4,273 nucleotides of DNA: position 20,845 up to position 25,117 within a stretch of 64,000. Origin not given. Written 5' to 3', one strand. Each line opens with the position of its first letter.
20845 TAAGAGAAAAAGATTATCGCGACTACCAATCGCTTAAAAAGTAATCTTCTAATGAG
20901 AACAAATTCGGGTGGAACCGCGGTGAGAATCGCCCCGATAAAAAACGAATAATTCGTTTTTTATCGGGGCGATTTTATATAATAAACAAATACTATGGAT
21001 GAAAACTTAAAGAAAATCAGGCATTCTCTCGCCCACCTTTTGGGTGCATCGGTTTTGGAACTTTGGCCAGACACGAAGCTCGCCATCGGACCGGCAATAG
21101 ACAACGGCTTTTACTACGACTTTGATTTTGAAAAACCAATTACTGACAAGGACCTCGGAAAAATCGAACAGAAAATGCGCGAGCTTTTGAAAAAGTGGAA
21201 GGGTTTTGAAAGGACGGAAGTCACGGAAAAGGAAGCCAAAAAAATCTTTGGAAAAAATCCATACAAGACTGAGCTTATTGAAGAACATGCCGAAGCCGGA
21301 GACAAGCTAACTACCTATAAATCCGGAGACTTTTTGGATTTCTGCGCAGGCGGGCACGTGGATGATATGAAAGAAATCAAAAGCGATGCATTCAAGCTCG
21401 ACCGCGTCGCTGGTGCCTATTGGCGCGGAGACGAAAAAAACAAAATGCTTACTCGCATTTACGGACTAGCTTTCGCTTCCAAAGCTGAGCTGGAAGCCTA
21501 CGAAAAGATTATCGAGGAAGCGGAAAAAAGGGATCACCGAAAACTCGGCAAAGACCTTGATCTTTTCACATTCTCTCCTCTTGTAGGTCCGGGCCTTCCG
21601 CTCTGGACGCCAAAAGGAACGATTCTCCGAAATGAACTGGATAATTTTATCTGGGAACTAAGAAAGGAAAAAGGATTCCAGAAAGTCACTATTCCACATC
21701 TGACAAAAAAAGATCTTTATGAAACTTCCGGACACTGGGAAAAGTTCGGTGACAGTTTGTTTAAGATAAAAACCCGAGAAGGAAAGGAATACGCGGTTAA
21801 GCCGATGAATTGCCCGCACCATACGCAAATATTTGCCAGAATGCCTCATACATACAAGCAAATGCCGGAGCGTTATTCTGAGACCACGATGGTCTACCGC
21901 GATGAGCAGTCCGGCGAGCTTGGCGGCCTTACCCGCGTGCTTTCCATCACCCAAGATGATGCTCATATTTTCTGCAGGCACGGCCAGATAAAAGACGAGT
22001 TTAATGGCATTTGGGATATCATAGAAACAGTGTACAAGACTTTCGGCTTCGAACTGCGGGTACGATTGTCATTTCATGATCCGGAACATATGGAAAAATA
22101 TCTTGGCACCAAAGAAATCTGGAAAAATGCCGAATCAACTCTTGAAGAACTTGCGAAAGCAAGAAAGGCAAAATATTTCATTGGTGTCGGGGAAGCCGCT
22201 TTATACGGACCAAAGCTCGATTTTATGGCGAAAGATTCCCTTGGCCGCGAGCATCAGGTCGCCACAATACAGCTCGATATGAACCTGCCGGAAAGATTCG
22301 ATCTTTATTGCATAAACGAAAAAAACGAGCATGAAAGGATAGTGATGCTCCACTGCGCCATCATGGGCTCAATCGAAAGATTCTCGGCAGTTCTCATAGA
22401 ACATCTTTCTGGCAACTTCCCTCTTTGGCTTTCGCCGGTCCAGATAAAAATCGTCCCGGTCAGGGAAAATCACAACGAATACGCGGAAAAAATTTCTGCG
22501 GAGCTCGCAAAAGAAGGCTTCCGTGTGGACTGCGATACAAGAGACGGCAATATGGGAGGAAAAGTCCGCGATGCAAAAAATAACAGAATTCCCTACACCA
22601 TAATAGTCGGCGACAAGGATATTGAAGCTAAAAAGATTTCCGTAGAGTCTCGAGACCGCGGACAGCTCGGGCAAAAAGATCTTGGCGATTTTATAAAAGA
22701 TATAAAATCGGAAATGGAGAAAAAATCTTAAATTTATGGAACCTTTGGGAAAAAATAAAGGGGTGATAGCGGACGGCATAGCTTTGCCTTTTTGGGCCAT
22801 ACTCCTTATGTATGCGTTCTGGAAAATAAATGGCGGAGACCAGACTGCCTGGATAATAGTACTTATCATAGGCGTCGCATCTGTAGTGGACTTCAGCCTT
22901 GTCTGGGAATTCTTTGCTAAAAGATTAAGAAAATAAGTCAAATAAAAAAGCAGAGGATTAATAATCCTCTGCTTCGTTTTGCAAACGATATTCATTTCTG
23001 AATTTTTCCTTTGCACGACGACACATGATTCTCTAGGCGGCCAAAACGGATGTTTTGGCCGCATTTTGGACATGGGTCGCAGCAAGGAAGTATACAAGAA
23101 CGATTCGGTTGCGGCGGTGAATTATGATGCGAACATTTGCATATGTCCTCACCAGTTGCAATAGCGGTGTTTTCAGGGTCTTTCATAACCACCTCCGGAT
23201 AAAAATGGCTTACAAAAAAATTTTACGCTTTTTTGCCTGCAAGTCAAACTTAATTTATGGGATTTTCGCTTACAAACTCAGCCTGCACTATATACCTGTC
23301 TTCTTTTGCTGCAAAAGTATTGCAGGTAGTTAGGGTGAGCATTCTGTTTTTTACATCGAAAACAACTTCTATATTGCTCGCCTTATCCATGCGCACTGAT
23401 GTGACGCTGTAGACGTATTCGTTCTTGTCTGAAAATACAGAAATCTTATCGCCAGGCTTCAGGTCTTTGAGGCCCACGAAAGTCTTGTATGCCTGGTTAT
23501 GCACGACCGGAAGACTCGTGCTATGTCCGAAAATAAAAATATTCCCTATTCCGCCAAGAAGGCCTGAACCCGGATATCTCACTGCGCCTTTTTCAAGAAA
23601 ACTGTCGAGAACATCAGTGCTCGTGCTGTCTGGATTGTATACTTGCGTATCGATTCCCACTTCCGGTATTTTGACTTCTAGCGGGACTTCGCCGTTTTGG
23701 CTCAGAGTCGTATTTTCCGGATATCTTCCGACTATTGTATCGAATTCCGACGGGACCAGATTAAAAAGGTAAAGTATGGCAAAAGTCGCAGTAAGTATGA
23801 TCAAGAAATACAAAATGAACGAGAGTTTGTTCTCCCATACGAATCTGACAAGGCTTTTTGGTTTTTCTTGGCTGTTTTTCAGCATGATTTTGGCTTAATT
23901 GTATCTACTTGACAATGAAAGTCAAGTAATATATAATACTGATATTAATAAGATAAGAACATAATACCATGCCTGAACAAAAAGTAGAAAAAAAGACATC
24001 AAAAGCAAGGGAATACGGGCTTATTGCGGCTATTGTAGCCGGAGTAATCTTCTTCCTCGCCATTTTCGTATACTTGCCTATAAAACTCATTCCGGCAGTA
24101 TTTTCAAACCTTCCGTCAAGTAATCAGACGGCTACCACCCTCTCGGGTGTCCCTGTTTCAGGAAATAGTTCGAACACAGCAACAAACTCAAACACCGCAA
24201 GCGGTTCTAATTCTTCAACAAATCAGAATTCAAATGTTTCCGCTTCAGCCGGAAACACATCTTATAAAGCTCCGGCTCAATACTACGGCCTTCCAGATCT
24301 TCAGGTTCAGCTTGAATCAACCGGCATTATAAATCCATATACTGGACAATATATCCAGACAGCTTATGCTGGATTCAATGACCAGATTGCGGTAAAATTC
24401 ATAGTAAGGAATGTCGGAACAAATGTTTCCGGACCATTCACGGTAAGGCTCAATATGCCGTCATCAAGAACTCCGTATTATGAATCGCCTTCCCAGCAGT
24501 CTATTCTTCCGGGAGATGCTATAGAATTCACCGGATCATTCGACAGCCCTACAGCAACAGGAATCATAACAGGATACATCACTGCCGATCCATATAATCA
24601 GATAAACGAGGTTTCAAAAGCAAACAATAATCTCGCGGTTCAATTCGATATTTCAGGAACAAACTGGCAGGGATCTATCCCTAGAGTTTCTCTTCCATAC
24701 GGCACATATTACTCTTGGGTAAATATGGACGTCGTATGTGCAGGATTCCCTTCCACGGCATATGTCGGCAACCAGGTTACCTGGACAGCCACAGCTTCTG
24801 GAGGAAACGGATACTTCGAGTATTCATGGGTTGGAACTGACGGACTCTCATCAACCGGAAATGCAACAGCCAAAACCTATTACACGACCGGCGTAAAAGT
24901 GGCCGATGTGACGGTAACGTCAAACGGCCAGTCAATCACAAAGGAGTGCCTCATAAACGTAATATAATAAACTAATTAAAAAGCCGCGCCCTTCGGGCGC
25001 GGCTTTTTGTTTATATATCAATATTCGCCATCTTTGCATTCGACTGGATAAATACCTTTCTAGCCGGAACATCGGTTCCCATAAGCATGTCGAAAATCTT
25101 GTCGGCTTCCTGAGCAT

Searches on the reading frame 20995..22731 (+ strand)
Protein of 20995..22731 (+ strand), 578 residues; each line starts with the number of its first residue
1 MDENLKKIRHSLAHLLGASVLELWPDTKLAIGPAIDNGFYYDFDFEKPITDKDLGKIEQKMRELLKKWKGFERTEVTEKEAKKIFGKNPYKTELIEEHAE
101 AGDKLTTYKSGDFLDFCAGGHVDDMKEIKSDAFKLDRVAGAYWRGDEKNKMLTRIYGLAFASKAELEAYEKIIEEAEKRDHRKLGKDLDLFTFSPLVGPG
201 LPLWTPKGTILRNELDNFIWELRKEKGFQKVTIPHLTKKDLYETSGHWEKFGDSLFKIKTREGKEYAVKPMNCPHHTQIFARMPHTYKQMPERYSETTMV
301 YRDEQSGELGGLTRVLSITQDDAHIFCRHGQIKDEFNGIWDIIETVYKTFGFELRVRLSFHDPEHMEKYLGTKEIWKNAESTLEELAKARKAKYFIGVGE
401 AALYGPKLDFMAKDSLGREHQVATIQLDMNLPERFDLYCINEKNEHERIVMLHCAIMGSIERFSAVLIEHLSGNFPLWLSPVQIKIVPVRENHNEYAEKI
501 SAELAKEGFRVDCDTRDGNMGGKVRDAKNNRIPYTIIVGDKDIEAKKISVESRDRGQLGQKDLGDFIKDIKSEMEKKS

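Call 8: search_protein_families(library=pfam, proteins=[window:20995-22731:+])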
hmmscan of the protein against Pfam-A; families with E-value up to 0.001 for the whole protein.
window:20995-22731:+ (578 aa): 3 families
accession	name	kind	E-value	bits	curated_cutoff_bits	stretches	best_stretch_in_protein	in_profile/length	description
PF00587.30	tRNA-synt_2b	-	6.2e-42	144.1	29.3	1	256-470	1-178/179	tRNA synthetase class II core domain (G, H, P, S and T)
PF03129.25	HGTP_anticodon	-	1.2e-20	73.9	21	1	483-572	1-93/94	Anticodon binding domain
PF07973.19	tRNA_SAD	-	2e-09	37.7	24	1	106-156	2-44/44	Threonyl and Alanyl tRNA synthetase second additional domain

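Call 11: find_homologous_proteins(query=window:20995-22731:+, max_evalue=1e-100)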
Query window:20995-22731:+ (578 aa): 8000 proteins with E <= 1e-100 among 8000 candidates; the best 120 are listed.
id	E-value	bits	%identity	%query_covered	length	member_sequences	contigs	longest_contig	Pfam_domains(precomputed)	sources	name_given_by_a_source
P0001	0.0e+0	1336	100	100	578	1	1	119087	PF03129.26,PF00587.31,PF07973.20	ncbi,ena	-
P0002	0.0e+0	1194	89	99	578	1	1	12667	PF03129.26,PF00587.31,PF07973.20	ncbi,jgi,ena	jgi:threonyl-tRNA synthetase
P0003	0.0e+0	1160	85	100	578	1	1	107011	PF03129.26,PF00587.31,PF07973.20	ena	-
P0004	0.0e+0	1156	85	100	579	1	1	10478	PF03129.26,PF00587.31,PF07973.20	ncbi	-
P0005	0.0e+0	1155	85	97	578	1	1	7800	PF03129.26,PF00587.31,PF07973.20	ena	-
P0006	0.0e+0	1151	84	100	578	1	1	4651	PF03129.26,PF00587.31,PF07973.20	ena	-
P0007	0.0e+0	1150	84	98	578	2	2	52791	PF03129.26,PF00587.31,PF07973.20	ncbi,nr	ncbi:MAG: threonine--tRNA ligase [Patescibacteria group bacterium]|nr:threonine--tRNA ligase [Patesc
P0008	0.0e+0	1124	82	100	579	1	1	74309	PF03129.26,PF00587.31,PF07973.20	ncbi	-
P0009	0.0e+0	1123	82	100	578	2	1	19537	PF03129.26,PF00587.31,PF07973.20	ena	-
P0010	2.8e-298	1008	75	98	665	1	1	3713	PF03129.26,PF00587.31,PF07973.20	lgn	-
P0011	7.4e-298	1007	84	87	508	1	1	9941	PF00587.31,PF07973.20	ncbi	-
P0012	4.0e-289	978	72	99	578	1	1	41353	PF03129.26,PF00587.31,PF07973.20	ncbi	-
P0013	1.4e-283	960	70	99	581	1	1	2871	PF03129.26,PF00587.31,PF07973.20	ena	-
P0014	1.1e-281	954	69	99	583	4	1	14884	PF03129.26,PF00587.31,PF07973.20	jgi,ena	-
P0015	1.0e-280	951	70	99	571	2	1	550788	PF03129.26,PF00587.31,PF07973.20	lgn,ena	-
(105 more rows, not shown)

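Call 12: find_related_loci(query=window:20995-22731:+, collection=genome_contigs, flank=2500)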
Query window:20995-22731:+ (578 aa) in genome_contigs; peptide patterns used: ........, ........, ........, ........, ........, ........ (x = any residue, [..] = any of these).
599 stretches matched a pattern (row limit reached: there are more); 570 encode a relative of the query (tblastn E <= 1e-3); the best 80 are kept; 80 distinct loci.
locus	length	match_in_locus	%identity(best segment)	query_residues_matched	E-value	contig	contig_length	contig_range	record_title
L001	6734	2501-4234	85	1-577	0e+0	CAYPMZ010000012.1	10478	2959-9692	MAG TPA_asm: uncultured Candidatus Saccharibacteria bacterium isolate SRP193066_co2_69 genome assembly, contig: NODE_330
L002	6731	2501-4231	65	4-577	0e+0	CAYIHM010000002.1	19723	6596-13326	MAG TPA_asm: uncultured Candidatus Saccharibacteria bacterium isolate ERP119705_co24_246 genome assembly, contig: NODE_3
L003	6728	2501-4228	62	3-577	0e+0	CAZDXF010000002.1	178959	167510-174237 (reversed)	MAG TPA_asm: uncultured Candidatus Saccharibacteria bacterium isolate SRP329715_co1_365 genome assembly, contig: NODE_61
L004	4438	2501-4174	65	1-554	0e+0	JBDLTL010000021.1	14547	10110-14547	MAG: Candidatus Parcubacteria bacterium isolate lewisrun_2019_sw_WHONDRS-S19S_0014_A_bin.41 scaffold_0000740, whole geno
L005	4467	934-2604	64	24-577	0e+0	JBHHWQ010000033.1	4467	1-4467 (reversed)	MAG: Candidatus Paceibacteria bacterium isolate S.2.sp1_bin.25 NODE_3457_length_4467_cov_7.369220, whole genome shotgun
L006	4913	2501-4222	59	2-574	0e+0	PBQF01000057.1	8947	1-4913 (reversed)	MAG: Parcubacteria group bacterium isolate NP996 MHASMcontig_374788, whole genome shotgun sequence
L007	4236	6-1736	57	2-577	0e+0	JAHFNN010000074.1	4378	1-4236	MAG: Candidatus Nomurabacteria bacterium isolate nzgw481 NODE_46449_length_4379_cov_3.062705, whole genome shotgun seque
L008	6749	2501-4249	55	5-578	0e+0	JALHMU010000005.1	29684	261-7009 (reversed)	MAG: Candidatus Peribacteraceae bacterium isolate Bin_43_2_2_sub c_000000006873, whole genome shotgun sequence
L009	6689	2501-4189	56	9-571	0e+0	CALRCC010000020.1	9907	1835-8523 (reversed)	MAG: Candidatus Ryanbacteria bacterium isolate CH-Oct18-76 genome assembly, contig: CH-Oct18-C9593, whole genome shotgun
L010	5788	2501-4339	53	2-577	0e+0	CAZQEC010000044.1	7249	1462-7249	MAG TPA_asm: uncultured Candidatus Saccharibacteria bacterium isolate SRP178908_co1_324 genome assembly, contig: NODE_85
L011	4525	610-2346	57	1-578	0e+0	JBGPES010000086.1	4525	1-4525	MAG: Candidatus Paceibacteria bacterium isolate OBJ_0618_7090110_85 k141_5490818_length_4525_cov_9.0000, whole genome sh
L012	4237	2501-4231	59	3-578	0e+0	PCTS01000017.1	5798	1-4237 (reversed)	MAG: Candidatus Campbellbacteria bacterium CG22_combo_CG10-13_8_21_14_all_43_18 CG22_scaffold_9948_c, whole genome shotg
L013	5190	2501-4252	57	8-577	0e+0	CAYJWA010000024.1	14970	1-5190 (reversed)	MAG TPA_asm: uncultured Candidatus Saccharibacteria bacterium isolate ERP125453_co1_235 genome assembly, contig: NODE_41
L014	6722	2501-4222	56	1-570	0e+0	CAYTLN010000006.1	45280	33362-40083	MAG TPA_asm: uncultured Gammaproteobacteria bacterium isolate SRP286056_co1_88 genome assembly, contig: NODE_808_length_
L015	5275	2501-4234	55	2-574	0e+0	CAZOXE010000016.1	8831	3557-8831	MAG TPA_asm: uncultured Candidatus Saccharibacteria bacterium isolate binchicken_co66_6 genome assembly, contig: NODE_11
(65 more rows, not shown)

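Call 15: find_encoding_contigs(protein=P0002, flank=2000, max_places=3)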
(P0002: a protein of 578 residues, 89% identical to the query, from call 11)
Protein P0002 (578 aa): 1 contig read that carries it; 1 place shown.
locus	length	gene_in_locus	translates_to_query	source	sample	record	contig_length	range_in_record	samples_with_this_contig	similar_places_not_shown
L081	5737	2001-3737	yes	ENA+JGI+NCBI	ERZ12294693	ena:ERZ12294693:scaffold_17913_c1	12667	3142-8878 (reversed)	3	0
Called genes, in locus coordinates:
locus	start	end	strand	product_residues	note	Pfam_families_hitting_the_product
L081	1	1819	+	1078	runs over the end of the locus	PF02811:PHP, PF07733:DNA_pol3_alpha, PF17657:DNA_pol3_finger, PF14579:HHH_6, PF01336:tRNA_anti-codon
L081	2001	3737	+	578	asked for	PF07973:tRNA_SAD, PF00587:tRNA-synt_2b, PF03129:HGTP_anticodon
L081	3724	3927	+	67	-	-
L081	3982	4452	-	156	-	-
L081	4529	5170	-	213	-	PF04203:Sortase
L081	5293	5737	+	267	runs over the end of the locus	-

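Call 16: find_encoding_contigs(protein=P0003, flank=2000, max_places=3)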
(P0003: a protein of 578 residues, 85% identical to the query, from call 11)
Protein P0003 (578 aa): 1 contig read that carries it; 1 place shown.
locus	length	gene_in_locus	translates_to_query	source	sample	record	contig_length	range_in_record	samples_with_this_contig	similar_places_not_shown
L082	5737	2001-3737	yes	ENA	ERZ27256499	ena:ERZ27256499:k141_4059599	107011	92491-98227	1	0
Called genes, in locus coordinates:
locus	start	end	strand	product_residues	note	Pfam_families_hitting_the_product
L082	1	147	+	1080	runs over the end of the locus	PF02811:PHP, PF07733:DNA_pol3_alpha, PF17657:DNA_pol3_finger, PF14579:HHH_6, PF01336:tRNA_anti-codon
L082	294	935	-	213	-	PF12686:DUF3800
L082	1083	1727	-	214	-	-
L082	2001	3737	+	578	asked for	PF07973:tRNA_SAD, PF00587:tRNA-synt_2b, PF03129:HGTP_anticodon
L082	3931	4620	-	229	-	PF04203:Sortase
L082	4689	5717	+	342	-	PF07705:CARDB (weak)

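Call 17: find_encoding_contigs(protein=P0007, flank=2000, max_places=3)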
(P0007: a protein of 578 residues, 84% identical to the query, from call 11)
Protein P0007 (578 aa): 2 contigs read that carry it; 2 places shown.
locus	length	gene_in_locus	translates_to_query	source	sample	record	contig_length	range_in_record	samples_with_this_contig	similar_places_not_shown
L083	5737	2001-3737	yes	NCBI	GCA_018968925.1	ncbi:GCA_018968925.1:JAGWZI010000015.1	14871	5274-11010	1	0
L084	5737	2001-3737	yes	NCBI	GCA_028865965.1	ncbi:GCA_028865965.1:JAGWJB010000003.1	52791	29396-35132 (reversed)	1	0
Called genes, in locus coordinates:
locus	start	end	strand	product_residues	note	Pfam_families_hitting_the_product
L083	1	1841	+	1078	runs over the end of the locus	PF02811:PHP, PF07733:DNA_pol3_alpha, PF17657:DNA_pol3_finger, PF14579:HHH_6, PF01336:tRNA_anti-codon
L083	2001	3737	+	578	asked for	PF07973:tRNA_SAD, PF00587:tRNA-synt_2b, PF03129:HGTP_anticodon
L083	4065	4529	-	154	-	-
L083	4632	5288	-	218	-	PF04203:Sortase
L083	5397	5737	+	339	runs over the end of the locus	-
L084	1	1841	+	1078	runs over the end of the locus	PF02811:PHP, PF07733:DNA_pol3_alpha, PF17657:DNA_pol3_finger, PF14579:HHH_6, PF01336:tRNA_anti-codon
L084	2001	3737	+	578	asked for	PF07973:tRNA_SAD, PF00587:tRNA-synt_2b, PF03129:HGTP_anticodon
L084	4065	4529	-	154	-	-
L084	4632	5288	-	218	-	PF04203:Sortase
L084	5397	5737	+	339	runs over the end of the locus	-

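Call 18: find_encoding_contigs(protein=P0008, flank=2000, max_places=3)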
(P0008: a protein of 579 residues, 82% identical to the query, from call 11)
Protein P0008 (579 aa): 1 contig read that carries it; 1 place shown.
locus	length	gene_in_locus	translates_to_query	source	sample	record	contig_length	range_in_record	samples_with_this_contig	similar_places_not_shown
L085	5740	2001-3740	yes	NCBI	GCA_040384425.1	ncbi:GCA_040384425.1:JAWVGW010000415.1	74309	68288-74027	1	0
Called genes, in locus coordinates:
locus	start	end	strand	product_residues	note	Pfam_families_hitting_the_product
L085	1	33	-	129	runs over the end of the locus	-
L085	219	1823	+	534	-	-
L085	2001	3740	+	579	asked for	PF07973:tRNA_SAD, PF00587:tRNA-synt_2b, PF03129:HGTP_anticodon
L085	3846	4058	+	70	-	-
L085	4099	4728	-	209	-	PF04203:Sortase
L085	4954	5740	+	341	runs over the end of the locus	PF07705:CARDB (weak)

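Call 19: find_encoding_contigs(protein=P0009, flank=2000, max_places=3)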
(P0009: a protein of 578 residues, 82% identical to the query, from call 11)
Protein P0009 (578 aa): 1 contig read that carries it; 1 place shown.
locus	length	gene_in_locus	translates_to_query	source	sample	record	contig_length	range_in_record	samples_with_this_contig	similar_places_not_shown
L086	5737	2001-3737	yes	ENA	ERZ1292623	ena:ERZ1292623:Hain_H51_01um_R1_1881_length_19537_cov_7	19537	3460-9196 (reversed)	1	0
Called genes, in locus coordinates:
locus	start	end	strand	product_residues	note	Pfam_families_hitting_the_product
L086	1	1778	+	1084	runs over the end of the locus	PF02811:PHP, PF07733:DNA_pol3_alpha, PF17657:DNA_pol3_finger, PF14579:HHH_6, PF01336:tRNA_anti-codon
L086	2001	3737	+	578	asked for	PF07973:tRNA_SAD, PF00587:tRNA-synt_2b, PF03129:HGTP_anticodon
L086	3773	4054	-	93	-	-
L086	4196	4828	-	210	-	PF04203:Sortase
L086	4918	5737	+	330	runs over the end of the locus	PF07705:CARDB (weak)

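Call 20: find_encoding_contigs(protein=P0012, flank=2000, max_places=3)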
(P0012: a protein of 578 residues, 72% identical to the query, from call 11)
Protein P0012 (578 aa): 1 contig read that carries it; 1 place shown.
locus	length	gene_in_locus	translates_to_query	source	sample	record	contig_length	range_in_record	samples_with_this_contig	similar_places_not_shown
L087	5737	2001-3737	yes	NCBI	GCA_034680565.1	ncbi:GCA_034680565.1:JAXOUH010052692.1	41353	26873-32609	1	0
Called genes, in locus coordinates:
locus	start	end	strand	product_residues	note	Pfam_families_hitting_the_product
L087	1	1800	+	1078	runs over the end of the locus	PF02811:PHP, PF07733:DNA_pol3_alpha, PF17657:DNA_pol3_finger, PF14579:HHH_6, PF01336:tRNA_anti-codon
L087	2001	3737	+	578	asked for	PF07973:tRNA_SAD, PF00587:tRNA-synt_2b, PF03129:HGTP_anticodon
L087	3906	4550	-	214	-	PF04203:Sortase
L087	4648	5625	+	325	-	PF07705:CARDB (weak)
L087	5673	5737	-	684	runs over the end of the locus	PF02518:HATPase_c, PF00204:DNA_gyraseB, PF01751:Toprim, PF00986:DNA_gyraseB_C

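Call 21: find_encoding_contigs(protein=P0005, flank=2000, max_places=3)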
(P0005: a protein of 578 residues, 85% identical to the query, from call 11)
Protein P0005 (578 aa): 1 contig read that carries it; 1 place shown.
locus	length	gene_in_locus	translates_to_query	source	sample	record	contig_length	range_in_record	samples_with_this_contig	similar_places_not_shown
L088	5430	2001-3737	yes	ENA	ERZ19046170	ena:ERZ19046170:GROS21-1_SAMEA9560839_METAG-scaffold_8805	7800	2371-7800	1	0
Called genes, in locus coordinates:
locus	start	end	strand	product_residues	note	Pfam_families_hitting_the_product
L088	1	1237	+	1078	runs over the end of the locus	PF02811:PHP, PF07733:DNA_pol3_alpha, PF17657:DNA_pol3_finger, PF14579:HHH_6, PF01336:tRNA_anti-codon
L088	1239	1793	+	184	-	PF04307:YdjM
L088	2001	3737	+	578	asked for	PF07973:tRNA_SAD, PF00587:tRNA-synt_2b, PF03129:HGTP_anticodon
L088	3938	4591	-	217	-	PF04203:Sortase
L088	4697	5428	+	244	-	?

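Call 22: find_encoding_contigs(protein=P0015, flank=2000, max_places=3)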
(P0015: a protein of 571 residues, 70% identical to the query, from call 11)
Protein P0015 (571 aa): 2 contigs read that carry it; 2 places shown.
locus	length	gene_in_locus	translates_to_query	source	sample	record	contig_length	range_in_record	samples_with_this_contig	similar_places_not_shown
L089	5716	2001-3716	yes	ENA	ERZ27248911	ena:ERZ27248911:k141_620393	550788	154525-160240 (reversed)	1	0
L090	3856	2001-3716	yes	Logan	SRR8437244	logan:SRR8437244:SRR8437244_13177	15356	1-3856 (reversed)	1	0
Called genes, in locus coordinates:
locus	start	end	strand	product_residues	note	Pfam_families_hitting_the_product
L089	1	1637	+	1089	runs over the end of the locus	PF02811:PHP, PF07733:DNA_pol3_alpha, PF17657:DNA_pol3_finger, PF14579:HHH_6, PF01336:tRNA_anti-codon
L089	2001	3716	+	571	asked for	PF07973:tRNA_SAD, PF00587:tRNA-synt_2b, PF03129:HGTP_anticodon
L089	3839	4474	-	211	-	PF04203:Sortase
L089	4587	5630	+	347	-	PF07705:CARDB (weak)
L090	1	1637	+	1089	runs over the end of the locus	PF02811:PHP, PF07733:DNA_pol3_alpha, PF17657:DNA_pol3_finger, PF14579:HHH_6, PF01336:tRNA_anti-codon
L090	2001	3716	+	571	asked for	PF07973:tRNA_SAD, PF00587:tRNA-synt_2b, PF03129:HGTP_anticodon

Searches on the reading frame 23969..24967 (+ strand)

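Call 8: search_protein_families(library=pfam, proteins=[window:23969-24967:+])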
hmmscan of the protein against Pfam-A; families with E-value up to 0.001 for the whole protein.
window:23969-24967:+ (332 aa): 2 families
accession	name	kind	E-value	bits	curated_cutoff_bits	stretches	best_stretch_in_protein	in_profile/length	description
PF07705.17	CARDB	-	0.00012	22.7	22.7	1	135-223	16-100/101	CARDB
PF18911.6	PKD_4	-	0.00035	21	27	1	258-323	8-75/85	PKD domain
